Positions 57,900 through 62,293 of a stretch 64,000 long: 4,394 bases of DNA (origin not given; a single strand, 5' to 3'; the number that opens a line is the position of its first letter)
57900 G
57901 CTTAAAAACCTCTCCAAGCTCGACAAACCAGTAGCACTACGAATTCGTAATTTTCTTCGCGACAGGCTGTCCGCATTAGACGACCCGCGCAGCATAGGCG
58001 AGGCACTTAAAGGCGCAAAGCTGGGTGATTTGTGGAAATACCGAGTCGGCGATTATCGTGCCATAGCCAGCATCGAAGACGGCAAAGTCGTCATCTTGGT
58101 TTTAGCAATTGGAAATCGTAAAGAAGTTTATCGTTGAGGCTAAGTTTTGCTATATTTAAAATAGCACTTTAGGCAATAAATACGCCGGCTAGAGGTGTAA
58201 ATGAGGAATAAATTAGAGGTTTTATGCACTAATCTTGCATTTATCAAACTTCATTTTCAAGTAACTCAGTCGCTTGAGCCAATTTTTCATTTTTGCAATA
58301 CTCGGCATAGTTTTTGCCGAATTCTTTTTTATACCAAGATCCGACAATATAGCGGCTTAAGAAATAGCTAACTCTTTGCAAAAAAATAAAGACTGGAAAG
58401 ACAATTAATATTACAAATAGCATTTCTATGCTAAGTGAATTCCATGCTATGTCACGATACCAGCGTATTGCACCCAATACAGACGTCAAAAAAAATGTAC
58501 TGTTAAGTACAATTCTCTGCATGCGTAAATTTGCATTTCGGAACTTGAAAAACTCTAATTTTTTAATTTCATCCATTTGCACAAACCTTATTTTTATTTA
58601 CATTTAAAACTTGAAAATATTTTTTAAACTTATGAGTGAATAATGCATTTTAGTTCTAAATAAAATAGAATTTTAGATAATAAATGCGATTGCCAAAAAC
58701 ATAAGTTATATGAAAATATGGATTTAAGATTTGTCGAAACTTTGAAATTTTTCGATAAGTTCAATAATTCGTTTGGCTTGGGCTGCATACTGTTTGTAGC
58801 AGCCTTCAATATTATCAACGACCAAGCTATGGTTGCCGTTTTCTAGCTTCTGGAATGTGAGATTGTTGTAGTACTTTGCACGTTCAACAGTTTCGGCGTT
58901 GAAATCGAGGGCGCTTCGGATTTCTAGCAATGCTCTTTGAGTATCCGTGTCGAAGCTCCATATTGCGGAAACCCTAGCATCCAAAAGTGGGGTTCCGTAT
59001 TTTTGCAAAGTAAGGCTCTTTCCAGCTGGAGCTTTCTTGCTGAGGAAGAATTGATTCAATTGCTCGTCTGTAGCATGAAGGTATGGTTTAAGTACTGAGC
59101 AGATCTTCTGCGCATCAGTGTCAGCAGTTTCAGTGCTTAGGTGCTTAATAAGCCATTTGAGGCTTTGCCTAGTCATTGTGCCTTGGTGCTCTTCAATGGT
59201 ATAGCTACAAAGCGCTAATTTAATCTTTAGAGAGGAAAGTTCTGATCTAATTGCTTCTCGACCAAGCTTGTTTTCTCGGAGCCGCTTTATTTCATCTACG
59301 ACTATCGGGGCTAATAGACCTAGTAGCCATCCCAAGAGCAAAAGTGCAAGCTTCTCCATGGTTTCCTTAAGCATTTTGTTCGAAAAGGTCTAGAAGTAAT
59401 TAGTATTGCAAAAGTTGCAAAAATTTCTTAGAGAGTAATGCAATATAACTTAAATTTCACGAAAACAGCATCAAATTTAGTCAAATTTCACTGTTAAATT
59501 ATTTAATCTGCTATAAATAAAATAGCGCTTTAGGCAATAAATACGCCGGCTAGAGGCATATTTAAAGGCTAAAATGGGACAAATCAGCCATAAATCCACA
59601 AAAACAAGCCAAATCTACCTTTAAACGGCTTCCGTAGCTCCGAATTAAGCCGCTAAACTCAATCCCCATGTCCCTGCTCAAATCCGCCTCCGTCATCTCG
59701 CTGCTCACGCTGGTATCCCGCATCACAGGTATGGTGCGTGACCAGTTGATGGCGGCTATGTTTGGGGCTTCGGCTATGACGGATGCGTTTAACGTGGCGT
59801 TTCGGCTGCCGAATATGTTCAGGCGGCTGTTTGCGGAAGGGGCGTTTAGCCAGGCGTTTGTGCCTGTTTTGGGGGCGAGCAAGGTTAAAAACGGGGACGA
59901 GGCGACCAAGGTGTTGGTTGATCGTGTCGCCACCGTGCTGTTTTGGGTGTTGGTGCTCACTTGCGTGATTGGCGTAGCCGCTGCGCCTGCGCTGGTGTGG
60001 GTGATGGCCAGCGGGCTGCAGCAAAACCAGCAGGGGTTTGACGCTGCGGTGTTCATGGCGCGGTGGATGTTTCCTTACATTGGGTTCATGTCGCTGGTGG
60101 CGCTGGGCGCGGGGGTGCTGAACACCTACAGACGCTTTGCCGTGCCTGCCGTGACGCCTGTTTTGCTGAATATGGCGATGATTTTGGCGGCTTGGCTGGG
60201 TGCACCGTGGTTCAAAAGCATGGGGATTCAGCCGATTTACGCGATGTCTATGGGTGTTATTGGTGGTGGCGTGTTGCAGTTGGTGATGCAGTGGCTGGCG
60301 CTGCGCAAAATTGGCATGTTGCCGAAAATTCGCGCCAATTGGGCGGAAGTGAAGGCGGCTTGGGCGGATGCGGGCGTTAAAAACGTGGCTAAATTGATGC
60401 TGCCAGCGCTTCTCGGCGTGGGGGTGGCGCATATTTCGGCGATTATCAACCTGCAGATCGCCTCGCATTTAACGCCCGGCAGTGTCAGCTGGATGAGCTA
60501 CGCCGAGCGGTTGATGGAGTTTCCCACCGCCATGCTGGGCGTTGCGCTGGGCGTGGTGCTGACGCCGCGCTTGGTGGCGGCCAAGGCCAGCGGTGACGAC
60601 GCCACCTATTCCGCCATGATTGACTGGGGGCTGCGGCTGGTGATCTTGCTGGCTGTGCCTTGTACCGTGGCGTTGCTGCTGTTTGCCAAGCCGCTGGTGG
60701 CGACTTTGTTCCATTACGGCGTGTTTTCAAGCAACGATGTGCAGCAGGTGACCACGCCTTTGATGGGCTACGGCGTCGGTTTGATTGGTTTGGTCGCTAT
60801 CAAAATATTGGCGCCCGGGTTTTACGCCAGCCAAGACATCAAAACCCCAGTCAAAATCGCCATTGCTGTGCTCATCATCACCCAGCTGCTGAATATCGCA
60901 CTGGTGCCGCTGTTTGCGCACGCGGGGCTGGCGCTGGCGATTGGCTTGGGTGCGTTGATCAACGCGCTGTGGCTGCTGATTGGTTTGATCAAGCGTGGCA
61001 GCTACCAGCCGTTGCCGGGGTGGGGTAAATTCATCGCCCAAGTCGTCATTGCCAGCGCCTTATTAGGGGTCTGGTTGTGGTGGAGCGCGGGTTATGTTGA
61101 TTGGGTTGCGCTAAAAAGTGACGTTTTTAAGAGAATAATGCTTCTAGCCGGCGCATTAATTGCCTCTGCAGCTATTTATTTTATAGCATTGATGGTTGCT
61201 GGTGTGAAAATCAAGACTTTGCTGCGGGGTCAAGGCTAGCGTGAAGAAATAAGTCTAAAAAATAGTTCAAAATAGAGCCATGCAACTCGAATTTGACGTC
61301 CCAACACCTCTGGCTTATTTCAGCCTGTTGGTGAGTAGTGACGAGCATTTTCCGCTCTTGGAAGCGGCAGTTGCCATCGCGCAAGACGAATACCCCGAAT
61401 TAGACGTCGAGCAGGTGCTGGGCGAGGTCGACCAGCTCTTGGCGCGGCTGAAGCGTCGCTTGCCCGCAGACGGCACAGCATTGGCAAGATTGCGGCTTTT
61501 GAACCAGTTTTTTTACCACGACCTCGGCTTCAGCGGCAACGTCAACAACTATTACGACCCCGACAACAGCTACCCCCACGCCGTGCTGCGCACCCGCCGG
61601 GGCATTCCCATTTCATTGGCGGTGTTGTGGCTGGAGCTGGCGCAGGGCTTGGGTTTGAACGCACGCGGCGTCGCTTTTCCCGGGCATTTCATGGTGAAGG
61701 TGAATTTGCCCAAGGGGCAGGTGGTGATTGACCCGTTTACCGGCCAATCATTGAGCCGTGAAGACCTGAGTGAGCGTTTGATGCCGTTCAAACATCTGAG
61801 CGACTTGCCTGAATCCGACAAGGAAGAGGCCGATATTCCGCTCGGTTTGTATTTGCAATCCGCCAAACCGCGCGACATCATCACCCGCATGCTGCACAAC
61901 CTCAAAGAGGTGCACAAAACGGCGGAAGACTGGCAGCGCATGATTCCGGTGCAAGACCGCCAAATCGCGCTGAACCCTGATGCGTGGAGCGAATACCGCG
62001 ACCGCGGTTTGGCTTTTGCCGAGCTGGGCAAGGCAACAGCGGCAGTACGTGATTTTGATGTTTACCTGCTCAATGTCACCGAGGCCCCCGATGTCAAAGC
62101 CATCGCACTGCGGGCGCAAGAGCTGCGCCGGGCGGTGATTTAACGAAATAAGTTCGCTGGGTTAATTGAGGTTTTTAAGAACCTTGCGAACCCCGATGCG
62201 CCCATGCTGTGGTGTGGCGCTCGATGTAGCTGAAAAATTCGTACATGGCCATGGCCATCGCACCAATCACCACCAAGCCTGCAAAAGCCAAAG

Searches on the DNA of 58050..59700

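Call 28: search_rna_families(source=window, start=58050, end=59700, threshold=evalue, max_evalue=10)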
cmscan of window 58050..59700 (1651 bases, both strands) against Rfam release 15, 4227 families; matches with E-value up to 10: 3.
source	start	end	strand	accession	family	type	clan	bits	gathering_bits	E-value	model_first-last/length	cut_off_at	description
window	58475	58502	-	RF04249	mir-310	Gene; miRNA;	CL00137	16.4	48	6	25-51/74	no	mir-310 microRNA precursor family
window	58141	58164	+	RF00390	TYMV_upPK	Cis-reg;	-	15.8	38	5.6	1-23/23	no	turnip yellow mosaic virus upstream pseudo-knot (TYMV_upPK)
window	58959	59007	+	RF03318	mir-2208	Gene; miRNA;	-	15.6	70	9.5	1-61/61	no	mir-2208 microRNA precursor family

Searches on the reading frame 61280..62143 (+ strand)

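Call 10: search_protein_families(library=ncbifam, proteins=[window:61280-62143:+])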
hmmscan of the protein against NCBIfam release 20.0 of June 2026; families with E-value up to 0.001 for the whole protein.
window:61280-62143:+ (287 aa): 1 family
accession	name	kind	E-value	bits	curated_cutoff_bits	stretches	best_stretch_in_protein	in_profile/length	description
NF008188.0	PRK10941.1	equivalog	2.6e-23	82.9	391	1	23-279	11-258/269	invasion regulator SirB1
